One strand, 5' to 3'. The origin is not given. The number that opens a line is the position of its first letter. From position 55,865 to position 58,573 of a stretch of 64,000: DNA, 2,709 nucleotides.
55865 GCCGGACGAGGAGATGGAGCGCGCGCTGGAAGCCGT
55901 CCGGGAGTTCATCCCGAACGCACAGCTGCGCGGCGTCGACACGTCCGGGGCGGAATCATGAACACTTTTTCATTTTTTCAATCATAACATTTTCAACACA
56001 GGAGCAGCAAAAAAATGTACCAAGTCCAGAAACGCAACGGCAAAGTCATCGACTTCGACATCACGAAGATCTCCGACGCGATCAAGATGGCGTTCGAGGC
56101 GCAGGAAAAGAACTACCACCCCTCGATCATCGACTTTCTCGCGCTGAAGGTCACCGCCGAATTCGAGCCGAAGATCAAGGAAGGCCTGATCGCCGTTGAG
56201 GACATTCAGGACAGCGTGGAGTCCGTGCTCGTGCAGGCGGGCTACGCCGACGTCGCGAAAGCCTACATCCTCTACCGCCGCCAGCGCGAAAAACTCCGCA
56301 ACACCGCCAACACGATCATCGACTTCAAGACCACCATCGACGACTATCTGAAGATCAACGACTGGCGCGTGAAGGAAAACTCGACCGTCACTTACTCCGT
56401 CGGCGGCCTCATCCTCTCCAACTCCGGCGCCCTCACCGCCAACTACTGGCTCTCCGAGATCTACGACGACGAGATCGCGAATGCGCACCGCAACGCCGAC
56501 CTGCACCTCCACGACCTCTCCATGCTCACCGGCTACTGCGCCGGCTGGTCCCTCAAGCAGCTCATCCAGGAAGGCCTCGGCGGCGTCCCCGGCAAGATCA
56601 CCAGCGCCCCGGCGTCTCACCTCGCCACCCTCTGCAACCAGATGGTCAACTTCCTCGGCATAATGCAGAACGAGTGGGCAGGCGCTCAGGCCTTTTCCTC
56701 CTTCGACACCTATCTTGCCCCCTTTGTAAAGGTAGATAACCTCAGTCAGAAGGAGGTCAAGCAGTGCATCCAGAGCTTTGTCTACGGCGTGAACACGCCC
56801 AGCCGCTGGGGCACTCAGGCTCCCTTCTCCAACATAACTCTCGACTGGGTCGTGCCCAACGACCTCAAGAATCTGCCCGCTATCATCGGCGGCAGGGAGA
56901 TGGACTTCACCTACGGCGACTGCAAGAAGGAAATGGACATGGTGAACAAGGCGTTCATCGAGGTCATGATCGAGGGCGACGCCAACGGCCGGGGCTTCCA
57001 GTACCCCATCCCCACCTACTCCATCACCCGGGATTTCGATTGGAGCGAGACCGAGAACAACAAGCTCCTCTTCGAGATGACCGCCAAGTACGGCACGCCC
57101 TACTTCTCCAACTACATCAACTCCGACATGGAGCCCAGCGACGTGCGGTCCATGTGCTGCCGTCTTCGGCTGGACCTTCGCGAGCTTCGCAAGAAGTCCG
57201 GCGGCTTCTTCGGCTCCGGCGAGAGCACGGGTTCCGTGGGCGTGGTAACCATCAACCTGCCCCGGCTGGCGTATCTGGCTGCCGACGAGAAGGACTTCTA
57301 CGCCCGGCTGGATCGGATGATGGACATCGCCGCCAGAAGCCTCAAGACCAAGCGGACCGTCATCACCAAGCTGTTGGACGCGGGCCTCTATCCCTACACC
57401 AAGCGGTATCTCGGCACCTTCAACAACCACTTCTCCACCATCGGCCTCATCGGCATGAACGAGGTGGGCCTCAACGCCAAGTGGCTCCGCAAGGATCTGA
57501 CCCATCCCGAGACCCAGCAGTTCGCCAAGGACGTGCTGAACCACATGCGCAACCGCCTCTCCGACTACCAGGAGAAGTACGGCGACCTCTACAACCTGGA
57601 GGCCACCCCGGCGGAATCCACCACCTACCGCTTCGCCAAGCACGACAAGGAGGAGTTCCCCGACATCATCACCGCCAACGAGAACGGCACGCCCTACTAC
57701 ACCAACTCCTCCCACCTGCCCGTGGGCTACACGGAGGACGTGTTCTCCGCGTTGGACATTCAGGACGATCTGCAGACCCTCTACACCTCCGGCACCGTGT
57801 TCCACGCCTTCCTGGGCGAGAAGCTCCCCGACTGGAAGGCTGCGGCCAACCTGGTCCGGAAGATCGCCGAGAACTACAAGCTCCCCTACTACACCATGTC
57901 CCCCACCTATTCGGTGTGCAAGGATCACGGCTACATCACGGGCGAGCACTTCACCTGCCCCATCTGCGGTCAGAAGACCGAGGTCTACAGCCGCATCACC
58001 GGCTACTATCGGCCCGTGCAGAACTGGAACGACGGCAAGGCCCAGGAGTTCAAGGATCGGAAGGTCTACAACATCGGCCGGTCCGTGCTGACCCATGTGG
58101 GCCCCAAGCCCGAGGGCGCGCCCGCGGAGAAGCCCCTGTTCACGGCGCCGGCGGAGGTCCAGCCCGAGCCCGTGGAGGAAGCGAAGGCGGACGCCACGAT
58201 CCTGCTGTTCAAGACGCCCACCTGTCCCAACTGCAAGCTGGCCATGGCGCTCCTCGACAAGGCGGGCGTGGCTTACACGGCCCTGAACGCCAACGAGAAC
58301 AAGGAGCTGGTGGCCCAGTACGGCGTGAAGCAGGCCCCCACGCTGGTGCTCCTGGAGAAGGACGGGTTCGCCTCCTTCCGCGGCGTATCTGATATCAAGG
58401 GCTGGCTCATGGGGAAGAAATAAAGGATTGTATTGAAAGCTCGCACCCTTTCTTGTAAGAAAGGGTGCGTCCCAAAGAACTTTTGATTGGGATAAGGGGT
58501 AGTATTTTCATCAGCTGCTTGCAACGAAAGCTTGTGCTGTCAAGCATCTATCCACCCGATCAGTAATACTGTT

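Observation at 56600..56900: Abrupt codon-usage break inside nrdD; the right-hand 7 kb looks like a different (Firmicutes-like) genome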

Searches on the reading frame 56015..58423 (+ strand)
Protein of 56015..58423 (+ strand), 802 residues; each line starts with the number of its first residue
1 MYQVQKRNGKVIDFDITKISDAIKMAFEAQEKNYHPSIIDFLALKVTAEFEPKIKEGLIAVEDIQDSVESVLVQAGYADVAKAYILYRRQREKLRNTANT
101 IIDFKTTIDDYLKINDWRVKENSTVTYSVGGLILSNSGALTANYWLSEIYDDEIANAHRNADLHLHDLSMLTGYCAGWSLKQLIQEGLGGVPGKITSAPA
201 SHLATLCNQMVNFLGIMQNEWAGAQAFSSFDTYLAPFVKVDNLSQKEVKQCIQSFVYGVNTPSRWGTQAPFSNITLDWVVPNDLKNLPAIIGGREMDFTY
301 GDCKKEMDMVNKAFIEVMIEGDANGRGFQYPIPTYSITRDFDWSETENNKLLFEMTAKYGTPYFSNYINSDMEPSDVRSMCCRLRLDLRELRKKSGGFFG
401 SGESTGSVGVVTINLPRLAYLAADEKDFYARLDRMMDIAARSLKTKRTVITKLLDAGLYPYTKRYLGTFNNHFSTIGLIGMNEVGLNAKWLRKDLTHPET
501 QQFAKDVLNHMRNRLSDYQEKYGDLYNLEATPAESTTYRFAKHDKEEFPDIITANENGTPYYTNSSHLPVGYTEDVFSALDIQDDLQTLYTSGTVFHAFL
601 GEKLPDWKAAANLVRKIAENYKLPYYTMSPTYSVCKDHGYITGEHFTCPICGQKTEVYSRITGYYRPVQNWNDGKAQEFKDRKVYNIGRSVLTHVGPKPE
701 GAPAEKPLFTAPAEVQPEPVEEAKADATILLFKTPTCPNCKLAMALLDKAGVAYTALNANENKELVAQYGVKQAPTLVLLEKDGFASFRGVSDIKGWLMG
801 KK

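Call 8: find_encoding_contigs(protein=window:56015-58423:+, flank=10000, max_places=10)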
Protein window:56015-58423:+ (802 aa): no gene with exactly this product is on record in the collection.

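Call 10: search_protein_families(library=pfam, proteins=[window:56015-58423:+])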
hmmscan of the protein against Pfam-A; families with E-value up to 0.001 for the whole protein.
window:56015-58423:+ (802 aa): 5 families
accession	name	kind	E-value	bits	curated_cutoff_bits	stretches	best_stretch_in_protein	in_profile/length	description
PF13597.11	NRDD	-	7.7e-194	645.9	26.2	1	121-685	1-562/562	Anaerobic ribonucleoside-triphosphate reductase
PF03477.21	ATP-cone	-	1.2e-20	74.3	25.8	1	3-92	2-87/88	ATP cone domain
PF00462.30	Glutaredoxin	-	1.4e-06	28.9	22.9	1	729-777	1-53/60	Glutaredoxin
PF00085.26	Thioredoxin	-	0.0001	22.7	23.5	1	725-784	18-83/103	Thioredoxin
PF13098.12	Thioredoxin_2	-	0.00029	21.6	27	0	725-789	5-92/104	Thioredoxin-like domain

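Call 11: find_related_loci(query=window:56015-58423:+, collection=genome_contigs, flank=10000)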
Query window:56015-58423:+ (802 aa) in genome_contigs; peptide patterns used: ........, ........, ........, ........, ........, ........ (x = any residue, [..] = any of these).
600 stretches matched a pattern (row limit reached: there are more); 598 encode a relative of the query (tblastn E <= 1e-3); the best 80 are kept; 80 distinct loci.
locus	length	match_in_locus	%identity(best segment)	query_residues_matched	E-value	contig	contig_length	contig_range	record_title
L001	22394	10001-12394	83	1-801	0e+0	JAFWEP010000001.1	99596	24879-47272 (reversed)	MAG: Erysipelotrichaceae bacterium isolate RGIG5669 Sheep_Duodenum-5__c127, whole genome shotgun sequence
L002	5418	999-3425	83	1-801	0e+0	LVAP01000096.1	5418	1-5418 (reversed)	MAG: Clostridiales bacterium Firm_10 Firm_10_contig_70256, whole genome shotgun sequence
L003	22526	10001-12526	79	1-801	0e+0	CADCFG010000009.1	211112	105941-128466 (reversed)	MAG: uncultured Clostridiales bacterium isolate RUG14601 genome assembly, contig: RUG14601_asm_9, whole genome shotgun s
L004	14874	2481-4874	82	1-801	0e+0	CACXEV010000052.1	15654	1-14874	MAG: Ruminococcaceae bacterium isolate RUG11190 genome assembly, contig: RUG11190_asm_52, whole genome shotgun sequence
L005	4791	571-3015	80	1-801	0e+0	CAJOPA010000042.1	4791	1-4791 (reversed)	uncultured Eubacterium sp. isolate Rumen_Coassembly_mag_2180 genome assembly, contig: k87_7259280, whole genome shotgun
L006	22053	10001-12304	83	1-779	0e+0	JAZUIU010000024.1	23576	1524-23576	MAG: Oscillospiraceae bacterium isolate T1900045262_TH20190032.MAGScoT_cleanbin_000010 SGB_5834_k141_171403, whole genom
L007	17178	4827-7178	81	1-798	0e+0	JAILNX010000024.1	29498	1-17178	MAG: Clostridiales bacterium isolate RUI291 k141_12431106_flag=0_multi=30.9796_len=29498, whole genome shotgun sequence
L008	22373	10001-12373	80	1-798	0e+0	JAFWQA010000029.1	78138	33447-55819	MAG: Clostridia bacterium isolate RGIG5966 Sheep_Omasum-2__c247439, whole genome shotgun sequence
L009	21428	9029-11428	80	1-798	0e+0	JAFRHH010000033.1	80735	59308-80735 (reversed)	MAG: Clostridia bacterium isolate RGIG2469 Goat_Jejunum-2__c111563, whole genome shotgun sequence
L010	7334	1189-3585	82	1-801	0e+0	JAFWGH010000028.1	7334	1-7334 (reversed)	MAG: Clostridia bacterium isolate RGIG5713 Sheep_Duodenum.Co__c204882, whole genome shotgun sequence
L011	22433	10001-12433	79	1-802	0e+0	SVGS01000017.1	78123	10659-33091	MAG: Clostridiales bacterium isolate SIG364 NODE_7876_length_78123_cov_2.854608, whole genome shotgun sequence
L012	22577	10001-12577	75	1-801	0e+0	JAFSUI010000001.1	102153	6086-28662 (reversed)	MAG: Bacillota bacterium isolate RGIG3481 Goat_Rumen.Co__c38451, whole genome shotgun sequence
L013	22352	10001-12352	80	1-798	0e+0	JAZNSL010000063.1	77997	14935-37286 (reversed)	MAG: Acutalibacteraceae bacterium isolate T1900044809_TS20190275.MAGScoT_cleanbin_000020 SGB_2773_k141_355492, whole gen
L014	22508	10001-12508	77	1-802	0e+0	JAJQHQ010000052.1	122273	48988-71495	MAG: Lachnospiraceae bacterium isolate U.6_1 NODE_19_length_122273_cov_18.525479, whole genome shotgun sequence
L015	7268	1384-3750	81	1-798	0e+0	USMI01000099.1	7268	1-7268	uncultured Clostridiales bacterium isolate UMGS1859 genome assembly, contig: NODE_5365_length_7268_cov_17.217385, whole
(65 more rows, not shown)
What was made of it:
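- These organisms' contigs come from the same kind of gut/rumen sample collections (contig titles, call 11).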

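Call 17: find_homologous_proteins(query=window:56015-58420:+, max_evalue=1e-100)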
Query window:56015-58420:+ (802 aa): 8000 proteins with E <= 1e-100 among 8000 candidates; the best 120 are listed.
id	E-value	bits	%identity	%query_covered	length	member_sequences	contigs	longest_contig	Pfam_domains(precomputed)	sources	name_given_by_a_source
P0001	0.0e+0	1870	100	100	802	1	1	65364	PF00462.31,PF03477.22,PF13597.12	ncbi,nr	ncbi:MAG: ribonucleoside triphosphate reductase [Lentisphaeria bacterium]|nr:ribonucleoside triphosp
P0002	0.0e+0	1707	90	100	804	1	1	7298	PF00462.31,PF03477.22,PF13597.12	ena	-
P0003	0.0e+0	1701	90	100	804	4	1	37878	PF00462.31,PF03477.22,PF13597.12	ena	-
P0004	0.0e+0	1698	90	100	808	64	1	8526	PF00462.31,PF03477.22,PF13597.12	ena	-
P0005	0.0e+0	1695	90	100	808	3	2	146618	PF00462.31,PF03477.22,PF13597.12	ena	-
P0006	0.0e+0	1694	90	100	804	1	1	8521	PF00462.31,PF03477.22,PF13597.12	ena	-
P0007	0.0e+0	1692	89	100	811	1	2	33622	PF00462.31,PF03477.22,PF13597.12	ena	-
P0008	0.0e+0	1691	89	100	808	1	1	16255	PF00462.31,PF03477.22,PF13597.12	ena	-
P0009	0.0e+0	1689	89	100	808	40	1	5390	PF00462.31,PF03477.22,PF13597.12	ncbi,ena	-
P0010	0.0e+0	1686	88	100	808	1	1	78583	PF00462.31,PF03477.22,PF13597.12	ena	-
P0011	0.0e+0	1685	88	100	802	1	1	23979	PF00462.31,PF03477.22,PF13597.12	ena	-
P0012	0.0e+0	1684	88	100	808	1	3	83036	PF00462.31,PF03477.22,PF13597.12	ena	-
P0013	0.0e+0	1682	88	100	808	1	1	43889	PF00462.31,PF03477.22,PF13597.12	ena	-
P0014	0.0e+0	1669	88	100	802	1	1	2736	PF00462.31,PF03477.22,PF13597.12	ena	-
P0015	0.0e+0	1667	87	100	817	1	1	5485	PF00462.31,PF03477.22,PF13597.12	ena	-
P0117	0.0e+0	1583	84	100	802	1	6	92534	PF00462.31,PF03477.22,PF13597.12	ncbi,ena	-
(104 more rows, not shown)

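Call 18: find_encoding_contigs(protein=P0001, flank=10000, max_places=10)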
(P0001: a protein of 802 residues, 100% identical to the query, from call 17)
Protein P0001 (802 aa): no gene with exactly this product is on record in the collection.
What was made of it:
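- On Genuine horizontal transfer / recombinant allele: The exact-protein contig look-up found nothing else (calls 8, 18).
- Tried and rejected: Exact-protein contig look-up of the window's NrdD and of P0001 found no record (calls 8, 18), so the source contig itself could not be re-read beyond the window.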

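Call 24: find_encoding_contigs(protein=P0011, flank=10000, max_places=4)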
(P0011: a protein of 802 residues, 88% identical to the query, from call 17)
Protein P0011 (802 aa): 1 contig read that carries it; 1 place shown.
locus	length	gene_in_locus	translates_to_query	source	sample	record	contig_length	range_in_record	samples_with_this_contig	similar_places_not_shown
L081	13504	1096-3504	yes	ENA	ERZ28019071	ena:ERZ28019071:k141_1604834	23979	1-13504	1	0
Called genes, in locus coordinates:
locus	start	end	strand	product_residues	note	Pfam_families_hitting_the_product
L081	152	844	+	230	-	PF13353:Fer4_12, PF04055:Radical_SAM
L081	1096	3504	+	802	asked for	PF03477:ATP-cone, PF13597:NRDD, PF00462:Glutaredoxin (weak)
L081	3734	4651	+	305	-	PF00890:FAD_binding_2, PF01266:DAO (weak), PF03486:HI0933_like (weak), PF07992:Pyr_redox_2, PF12831:FAD_oxidored, PF13450:NAD_binding_8 (weak), PF13738:Pyr_redox_3, PF00070:Pyr_redox (weak), +3 more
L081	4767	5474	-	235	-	PF00899:ThiF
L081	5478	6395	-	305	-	PF13478:XdhC_C, PF02625:XdhC_CoxI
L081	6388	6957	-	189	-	-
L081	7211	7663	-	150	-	PF02915:Rubrerythrin (weak), PF09537:DUF2383 (faint), PF07875:Coat_F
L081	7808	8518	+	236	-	PF03591:AzlC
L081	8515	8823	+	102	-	PF05437:AzlD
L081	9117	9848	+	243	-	PF00376:MerR, PF13411:MerR_1, PF07739:TipAS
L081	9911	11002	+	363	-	PF01661:Macro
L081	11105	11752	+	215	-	-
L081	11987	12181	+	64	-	-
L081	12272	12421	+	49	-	-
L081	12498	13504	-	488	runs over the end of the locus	PF12673:SipL (faint)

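Call 25: find_encoding_contigs(protein=P0005, flank=10000, max_places=4)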
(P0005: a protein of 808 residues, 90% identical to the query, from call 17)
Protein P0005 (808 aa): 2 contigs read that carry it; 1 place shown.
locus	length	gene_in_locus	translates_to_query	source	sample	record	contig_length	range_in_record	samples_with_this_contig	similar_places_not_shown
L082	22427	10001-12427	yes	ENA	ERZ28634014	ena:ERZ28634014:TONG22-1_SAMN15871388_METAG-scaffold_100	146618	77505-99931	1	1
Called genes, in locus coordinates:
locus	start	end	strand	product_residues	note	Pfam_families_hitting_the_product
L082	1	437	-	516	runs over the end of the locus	PF00221:Lyase_aromatic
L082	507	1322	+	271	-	-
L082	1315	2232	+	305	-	PF13478:XdhC_C, PF02625:XdhC_CoxI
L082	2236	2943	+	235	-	PF00899:ThiF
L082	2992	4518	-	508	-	PF00474:SSF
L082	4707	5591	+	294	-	PF00126:HTH_1, PF03466:LysR_substrate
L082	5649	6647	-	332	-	PF01118:Semialdhyde_dh, PF02774:Semialdhyde_dhC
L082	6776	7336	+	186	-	PF10050:DUF2284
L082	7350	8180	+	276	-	PF07719:TPR_2 (faint), PF13176:TPR_7 (faint), PF13181:TPR_8 (faint), PF13424:TPR_12 (weak), PF00515:TPR_1 (weak)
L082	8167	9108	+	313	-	PF13228:DUF4037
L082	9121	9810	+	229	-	PF13353:Fer4_12, PF04055:Radical_SAM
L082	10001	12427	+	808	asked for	PF03477:ATP-cone, PF13597:NRDD, PF00462:Glutaredoxin (weak)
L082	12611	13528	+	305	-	PF00890:FAD_binding_2, PF01266:DAO (weak), PF03486:HI0933_like (weak), PF07992:Pyr_redox_2, PF12831:FAD_oxidored, PF13450:NAD_binding_8 (weak), PF13738:Pyr_redox_3, PF00070:Pyr_redox (weak), +2 more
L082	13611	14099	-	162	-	PF04892:VanZ-LLP1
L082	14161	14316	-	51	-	-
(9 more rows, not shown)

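Call 29: find_encoding_contigs(protein=P0004, flank=10000, max_places=3)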
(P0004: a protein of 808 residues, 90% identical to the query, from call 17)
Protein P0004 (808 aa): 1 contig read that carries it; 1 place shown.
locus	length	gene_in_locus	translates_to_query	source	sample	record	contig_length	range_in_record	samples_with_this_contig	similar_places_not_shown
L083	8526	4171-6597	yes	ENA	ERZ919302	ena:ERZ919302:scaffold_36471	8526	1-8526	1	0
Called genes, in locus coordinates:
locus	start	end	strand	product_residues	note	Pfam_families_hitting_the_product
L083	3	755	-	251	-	?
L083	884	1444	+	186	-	PF10050:DUF2284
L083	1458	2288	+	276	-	PF07719:TPR_2 (faint), PF13176:TPR_7 (faint), PF13181:TPR_8 (faint), PF13424:TPR_12 (weak), PF00515:TPR_1 (weak)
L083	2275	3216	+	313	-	PF13228:DUF4037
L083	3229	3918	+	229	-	PF13353:Fer4_12, PF04055:Radical_SAM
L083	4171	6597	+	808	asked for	PF03477:ATP-cone, PF13597:NRDD, PF00462:Glutaredoxin (weak)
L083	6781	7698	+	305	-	PF00890:FAD_binding_2, PF01266:DAO (weak), PF03486:HI0933_like (weak), PF07992:Pyr_redox_2, PF12831:FAD_oxidored, PF13450:NAD_binding_8 (weak), PF13738:Pyr_redox_3, PF00070:Pyr_redox (weak), +3 more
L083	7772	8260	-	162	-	PF04892:VanZ-LLP1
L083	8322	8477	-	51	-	-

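Call 30: find_encoding_contigs(protein=P0117, flank=10000, max_places=3)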
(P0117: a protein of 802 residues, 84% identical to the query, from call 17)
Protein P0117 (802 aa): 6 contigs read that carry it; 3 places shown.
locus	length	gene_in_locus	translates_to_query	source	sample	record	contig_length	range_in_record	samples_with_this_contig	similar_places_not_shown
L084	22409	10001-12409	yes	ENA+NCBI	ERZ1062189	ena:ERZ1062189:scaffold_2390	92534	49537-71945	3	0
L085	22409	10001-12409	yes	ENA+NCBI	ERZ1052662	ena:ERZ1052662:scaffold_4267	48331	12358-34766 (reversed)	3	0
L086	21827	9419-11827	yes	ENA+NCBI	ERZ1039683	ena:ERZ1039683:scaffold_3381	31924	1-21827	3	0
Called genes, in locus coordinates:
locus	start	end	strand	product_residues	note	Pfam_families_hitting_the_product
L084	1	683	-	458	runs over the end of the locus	PF01554:MatE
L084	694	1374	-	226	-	-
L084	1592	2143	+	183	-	PF00583:Acetyltransf_1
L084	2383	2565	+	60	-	-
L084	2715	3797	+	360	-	PF06541:ABC_trans_CmpB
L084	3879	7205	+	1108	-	PF22747:Zn_ribbon_DUF2089 (weak), PF08937:ThsB_TIR (weak), PF13676:TIR_2 (weak), PF13360:PQQ_2 (faint), PF23381:Beta-prop_IFT122_1st (faint)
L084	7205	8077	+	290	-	PF07719:TPR_2 (faint), PF13374:TPR_10 (faint), PF13424:TPR_12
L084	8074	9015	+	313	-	PF13228:DUF4037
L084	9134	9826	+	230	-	PF13353:Fer4_12 (weak), PF04055:Radical_SAM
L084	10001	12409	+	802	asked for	PF03477:ATP-cone, PF13597:NRDD, PF00462:Glutaredoxin (weak)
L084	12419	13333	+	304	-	PF00070:Pyr_redox (faint), PF00890:FAD_binding_2, PF01266:DAO (weak), PF03486:HI0933_like (weak), PF07992:Pyr_redox_2, PF12831:FAD_oxidored, PF13450:NAD_binding_8 (weak), PF13738:Pyr_redox_3, +1 more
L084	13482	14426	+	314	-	-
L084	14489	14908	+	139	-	PF06803:DUF1232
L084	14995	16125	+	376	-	PF02492:cobW, PF07683:CobW_C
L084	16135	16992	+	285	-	PF01887:SAM_HAT_N, PF20257:SAM_HAT_C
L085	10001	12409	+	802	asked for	PF03477:ATP-cone, PF13597:NRDD, PF00462:Glutaredoxin (weak)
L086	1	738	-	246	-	?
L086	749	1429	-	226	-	-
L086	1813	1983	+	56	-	-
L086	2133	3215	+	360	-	PF06541:ABC_trans_CmpB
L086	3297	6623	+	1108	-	PF22747:Zn_ribbon_DUF2089 (weak), PF08937:ThsB_TIR (weak), PF13676:TIR_2 (weak), PF13360:PQQ_2 (faint), PF23381:Beta-prop_IFT122_1st (faint)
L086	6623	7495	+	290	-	PF07719:TPR_2 (faint), PF13374:TPR_10 (faint), PF13424:TPR_12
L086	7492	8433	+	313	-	PF13228:DUF4037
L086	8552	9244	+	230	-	PF13353:Fer4_12 (weak), PF04055:Radical_SAM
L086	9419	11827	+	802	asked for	PF03477:ATP-cone, PF13597:NRDD, PF00462:Glutaredoxin (weak)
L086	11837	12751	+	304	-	PF00070:Pyr_redox (faint), PF00890:FAD_binding_2, PF01266:DAO (weak), PF03486:HI0933_like (weak), PF07992:Pyr_redox_2, PF12831:FAD_oxidored, PF13450:NAD_binding_8 (weak), PF13738:Pyr_redox_3, +1 more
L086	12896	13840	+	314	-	-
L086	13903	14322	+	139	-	PF06803:DUF1232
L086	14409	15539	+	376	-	PF02492:cobW, PF07683:CobW_C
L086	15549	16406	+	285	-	PF01887:SAM_HAT_N, PF20257:SAM_HAT_C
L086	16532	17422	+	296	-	PF01887:SAM_HAT_N, PF20257:SAM_HAT_C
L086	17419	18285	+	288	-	PF01887:SAM_HAT_N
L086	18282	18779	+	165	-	PF00583:Acetyltransf_1, PF13673:Acetyltransf_10, PF13508:Acetyltransf_7, PF08445:FR47 (weak)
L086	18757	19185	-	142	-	PF02082:Rrf2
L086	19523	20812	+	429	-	PF01053:Cys_Met_Meta_PP, PF00155:Aminotran_1_2, PF01041:DegT_DnrJ_EryC1, PF00266:Aminotran_5 (weak)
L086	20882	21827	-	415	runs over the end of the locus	PF05221:AdoHcyase, PF02826:2-Hacid_dh_C (weak), PF00670:AdoHcyase_NAD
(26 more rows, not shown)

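Call 53: list_cluster_members(proteins=[P0001, P0011, P0242])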
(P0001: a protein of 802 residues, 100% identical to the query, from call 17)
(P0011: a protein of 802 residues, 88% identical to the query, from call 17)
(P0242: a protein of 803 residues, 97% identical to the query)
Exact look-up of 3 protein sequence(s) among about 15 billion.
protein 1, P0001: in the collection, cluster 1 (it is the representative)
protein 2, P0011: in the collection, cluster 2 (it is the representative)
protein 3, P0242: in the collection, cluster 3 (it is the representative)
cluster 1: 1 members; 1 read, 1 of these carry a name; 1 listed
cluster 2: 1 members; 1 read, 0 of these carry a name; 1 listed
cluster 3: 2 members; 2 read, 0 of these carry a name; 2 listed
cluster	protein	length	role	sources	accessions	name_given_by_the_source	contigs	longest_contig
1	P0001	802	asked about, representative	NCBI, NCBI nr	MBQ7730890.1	MAG: ribonucleoside triphosphate reductase [Lentisphaeria bacterium] | ribonucleoside triphosphate reductase [Lentisphaeria bacterium]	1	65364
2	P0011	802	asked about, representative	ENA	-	-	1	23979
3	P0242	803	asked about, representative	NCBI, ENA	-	-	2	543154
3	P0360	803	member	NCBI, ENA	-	-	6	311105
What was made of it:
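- On Genuine horizontal transfer / recombinant allele: The next-best hit is 90% identical (calls 17, 53).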
